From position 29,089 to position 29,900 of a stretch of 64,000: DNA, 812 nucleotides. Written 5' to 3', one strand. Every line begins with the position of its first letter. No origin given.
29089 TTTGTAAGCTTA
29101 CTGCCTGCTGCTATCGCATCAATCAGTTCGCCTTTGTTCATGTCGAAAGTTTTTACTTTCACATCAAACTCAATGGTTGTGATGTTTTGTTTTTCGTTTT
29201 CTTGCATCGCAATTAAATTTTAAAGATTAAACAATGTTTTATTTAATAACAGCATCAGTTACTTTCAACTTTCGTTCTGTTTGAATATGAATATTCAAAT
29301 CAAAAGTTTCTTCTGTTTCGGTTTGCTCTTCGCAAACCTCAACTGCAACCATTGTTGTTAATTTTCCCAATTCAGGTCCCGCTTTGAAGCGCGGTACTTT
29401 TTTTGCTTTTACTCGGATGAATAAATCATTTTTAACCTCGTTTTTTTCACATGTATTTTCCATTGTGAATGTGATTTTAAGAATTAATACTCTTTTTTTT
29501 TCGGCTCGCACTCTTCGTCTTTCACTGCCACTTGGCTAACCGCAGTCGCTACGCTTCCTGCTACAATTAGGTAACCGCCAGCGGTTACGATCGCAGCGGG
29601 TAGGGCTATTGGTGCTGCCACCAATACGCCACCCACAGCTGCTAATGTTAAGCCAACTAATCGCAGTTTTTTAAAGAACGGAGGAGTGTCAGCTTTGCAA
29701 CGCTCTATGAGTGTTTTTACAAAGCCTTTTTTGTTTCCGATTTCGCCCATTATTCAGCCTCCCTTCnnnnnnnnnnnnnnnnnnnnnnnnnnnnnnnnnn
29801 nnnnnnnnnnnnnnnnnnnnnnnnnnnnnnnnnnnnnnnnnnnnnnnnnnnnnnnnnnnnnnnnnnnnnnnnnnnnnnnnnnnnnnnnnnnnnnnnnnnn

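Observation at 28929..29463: HU split into two adjacent small ORFs in reversed order (C-terminal motif first, N-terminal motif second)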

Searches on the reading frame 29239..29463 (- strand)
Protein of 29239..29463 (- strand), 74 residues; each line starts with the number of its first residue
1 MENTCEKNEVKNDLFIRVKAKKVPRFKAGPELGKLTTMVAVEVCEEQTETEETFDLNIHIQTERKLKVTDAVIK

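Call 5: search_protein_families(library=pfam, proteins=[window:29239-29463:-], max_evalue=1)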
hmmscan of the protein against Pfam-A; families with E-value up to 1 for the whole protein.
window:29239-29463:- (74 aa): 0 families

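Call 6: search_protein_families(library=ncbifam, proteins=[window:29239-29463:-], max_evalue=1)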
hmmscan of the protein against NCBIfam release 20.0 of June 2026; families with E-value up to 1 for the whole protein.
window:29239-29463:- (74 aa): 0 families

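Call 11: find_homologous_proteins(query=window:29239-29463:-, max_evalue=0.01)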
Query window:29239-29463:- (74 aa): 18 proteins with E <= 0.01 among 18 candidates.
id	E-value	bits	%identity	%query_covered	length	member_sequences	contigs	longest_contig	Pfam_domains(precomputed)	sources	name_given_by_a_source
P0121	4.2e-40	151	100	100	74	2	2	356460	-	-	-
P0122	3.8e-32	126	88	100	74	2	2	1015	-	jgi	-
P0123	3.8e-26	107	76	96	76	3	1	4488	-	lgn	-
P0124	1.7e-25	105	76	96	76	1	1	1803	-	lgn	-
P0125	1.0e-24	103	76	96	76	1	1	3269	-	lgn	-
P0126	1.1e-24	103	75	96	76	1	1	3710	-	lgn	-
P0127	8.8e-23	97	70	96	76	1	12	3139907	-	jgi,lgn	jgi:hypothetical protein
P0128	4.6e-22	95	68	96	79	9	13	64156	-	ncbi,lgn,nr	ncbi:MAG: hypothetical protein IT237_12270 [Bacteroidia bacterium]|nr:hypothetical protein [Bacteroi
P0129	8.5e-20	87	66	96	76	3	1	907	-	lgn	-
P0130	2.9e-19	86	66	96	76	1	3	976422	-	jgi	-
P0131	2.3e-17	80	63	96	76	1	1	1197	-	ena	-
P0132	4.6e-16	76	59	96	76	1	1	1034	-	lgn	-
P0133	1.1e-15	74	58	96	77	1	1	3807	-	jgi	jgi:hypothetical protein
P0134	1.9e-14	71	63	84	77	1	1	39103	-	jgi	jgi:hypothetical protein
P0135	3.3e-13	67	56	84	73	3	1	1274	-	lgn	-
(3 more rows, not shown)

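Call 15: find_encoding_contigs(protein=P0127, flank=6000, max_places=4)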
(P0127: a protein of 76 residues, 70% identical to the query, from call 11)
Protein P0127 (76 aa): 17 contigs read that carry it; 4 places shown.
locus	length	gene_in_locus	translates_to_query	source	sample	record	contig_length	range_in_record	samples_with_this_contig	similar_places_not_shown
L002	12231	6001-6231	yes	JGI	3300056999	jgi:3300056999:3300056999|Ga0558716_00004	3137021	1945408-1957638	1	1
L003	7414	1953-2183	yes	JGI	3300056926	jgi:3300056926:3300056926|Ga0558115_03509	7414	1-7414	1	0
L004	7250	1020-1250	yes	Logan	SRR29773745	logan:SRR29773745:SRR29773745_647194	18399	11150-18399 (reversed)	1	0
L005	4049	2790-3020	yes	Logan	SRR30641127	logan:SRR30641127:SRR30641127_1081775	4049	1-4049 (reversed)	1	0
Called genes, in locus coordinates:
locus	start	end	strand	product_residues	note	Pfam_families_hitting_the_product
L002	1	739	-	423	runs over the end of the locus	PF18962:Por_Secre_tail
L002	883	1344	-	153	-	PF01814:Hemerythrin (faint)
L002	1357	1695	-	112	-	-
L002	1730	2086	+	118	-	PF01527:HTH_Tnp_1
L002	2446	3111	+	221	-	PF00665:rve, PF13683:rve_3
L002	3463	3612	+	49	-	-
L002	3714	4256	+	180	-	PF12833:HTH_18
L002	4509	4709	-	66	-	-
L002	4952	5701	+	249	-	-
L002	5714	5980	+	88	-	-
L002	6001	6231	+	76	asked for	-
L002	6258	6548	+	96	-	-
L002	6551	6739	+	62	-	-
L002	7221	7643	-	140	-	PF22105:DUF6943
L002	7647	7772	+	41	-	-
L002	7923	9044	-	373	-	-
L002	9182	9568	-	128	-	-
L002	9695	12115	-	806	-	PF14280:DUF4365, PF00009:GTP_EFTU (faint), PF00350:Dynamin_N, PF01926:MMR_HSR1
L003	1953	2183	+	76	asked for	-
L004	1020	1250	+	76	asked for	-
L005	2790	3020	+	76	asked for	-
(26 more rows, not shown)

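Call 28: search_protein_families(library=phrogs, proteins=[window:29239-29463:-], max_evalue=0.1)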
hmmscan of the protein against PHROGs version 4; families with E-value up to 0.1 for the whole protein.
window:29239-29463:- (74 aa): 0 families

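Call 57: search_protein_families(library=pfam, proteins=[L002:7923-9044:-, L002:9182-9568:-], max_evalue=0.01)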
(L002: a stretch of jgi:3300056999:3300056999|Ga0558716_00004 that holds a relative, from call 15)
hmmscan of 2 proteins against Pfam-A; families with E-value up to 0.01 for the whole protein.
L002:7923-9044:- (373 aa): 0 families

L002:9182-9568:- (128 aa): 0 families

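Call 58: search_protein_families(library=padloc, proteins=[window:29239-29463:-], max_evalue=0.01)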
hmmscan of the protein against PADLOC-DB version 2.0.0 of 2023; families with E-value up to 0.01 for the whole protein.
window:29239-29463:- (74 aa): 0 families

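Call 73: search_solved_structures(query=A1, max_evalue=10, show_alignments=2)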
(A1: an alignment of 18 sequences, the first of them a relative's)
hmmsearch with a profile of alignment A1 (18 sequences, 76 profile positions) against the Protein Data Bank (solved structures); distinct sequences matched with E-value up to 10: 1.
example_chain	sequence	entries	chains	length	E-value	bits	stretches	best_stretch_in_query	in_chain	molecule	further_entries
4hwb_A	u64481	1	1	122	0.25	14.6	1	29-54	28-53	Interleukin-13 receptor subunit alpha-1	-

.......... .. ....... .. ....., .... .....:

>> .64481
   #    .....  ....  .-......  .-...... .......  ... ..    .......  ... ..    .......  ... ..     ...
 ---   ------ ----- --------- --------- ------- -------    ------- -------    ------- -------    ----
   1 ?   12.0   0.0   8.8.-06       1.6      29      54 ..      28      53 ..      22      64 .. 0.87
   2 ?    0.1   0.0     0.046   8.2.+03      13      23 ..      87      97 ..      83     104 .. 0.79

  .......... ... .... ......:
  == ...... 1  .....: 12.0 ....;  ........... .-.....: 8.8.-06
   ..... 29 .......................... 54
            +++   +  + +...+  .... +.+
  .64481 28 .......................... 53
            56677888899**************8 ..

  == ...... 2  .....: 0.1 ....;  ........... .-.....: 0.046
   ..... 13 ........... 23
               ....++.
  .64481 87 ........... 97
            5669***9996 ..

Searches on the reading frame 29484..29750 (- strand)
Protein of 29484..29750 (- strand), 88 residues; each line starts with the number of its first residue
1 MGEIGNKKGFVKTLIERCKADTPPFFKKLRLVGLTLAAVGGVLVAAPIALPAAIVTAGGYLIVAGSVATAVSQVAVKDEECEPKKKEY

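Call 5: search_protein_families(library=pfam, proteins=[window:29484-29750:-], max_evalue=1)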
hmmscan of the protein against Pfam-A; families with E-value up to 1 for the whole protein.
window:29484-29750:- (88 aa): 1 family
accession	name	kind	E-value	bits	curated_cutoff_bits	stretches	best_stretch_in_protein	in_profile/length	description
PF14927.11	Neurensin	-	0.24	11.6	27.7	0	27-53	92-118/132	Neurensin/Transmembrane protein 74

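Call 6: search_protein_families(library=ncbifam, proteins=[window:29484-29750:-], max_evalue=1)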
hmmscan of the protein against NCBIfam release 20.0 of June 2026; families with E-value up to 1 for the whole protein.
window:29484-29750:- (88 aa): 3 families
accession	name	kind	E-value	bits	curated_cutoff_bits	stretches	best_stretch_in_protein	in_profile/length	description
NF058603.1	SCO2097_fam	equivalog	0.0094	16.3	110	1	27-83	39-95/129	SCO2097 family morphological protein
TIGR02811.1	formate_TAT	hypoth_equivalog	0.11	12.8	48.45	1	62-87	22-47/66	formate dehydrogenase region TAT target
NF049871.2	cytotoxin_MakA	exception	0.2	10.6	320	1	32-78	197-243/354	alpha-pore-forming cytotoxin MakA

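Call 28: search_protein_families(library=phrogs, proteins=[window:29484-29750:-], max_evalue=0.1)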
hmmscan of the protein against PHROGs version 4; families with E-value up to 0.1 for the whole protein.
window:29484-29750:- (88 aa): 0 families

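Call 58: search_protein_families(library=padloc, proteins=[window:29484-29750:-], max_evalue=0.01)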
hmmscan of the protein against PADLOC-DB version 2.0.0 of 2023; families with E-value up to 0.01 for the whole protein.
window:29484-29750:- (88 aa): 0 families
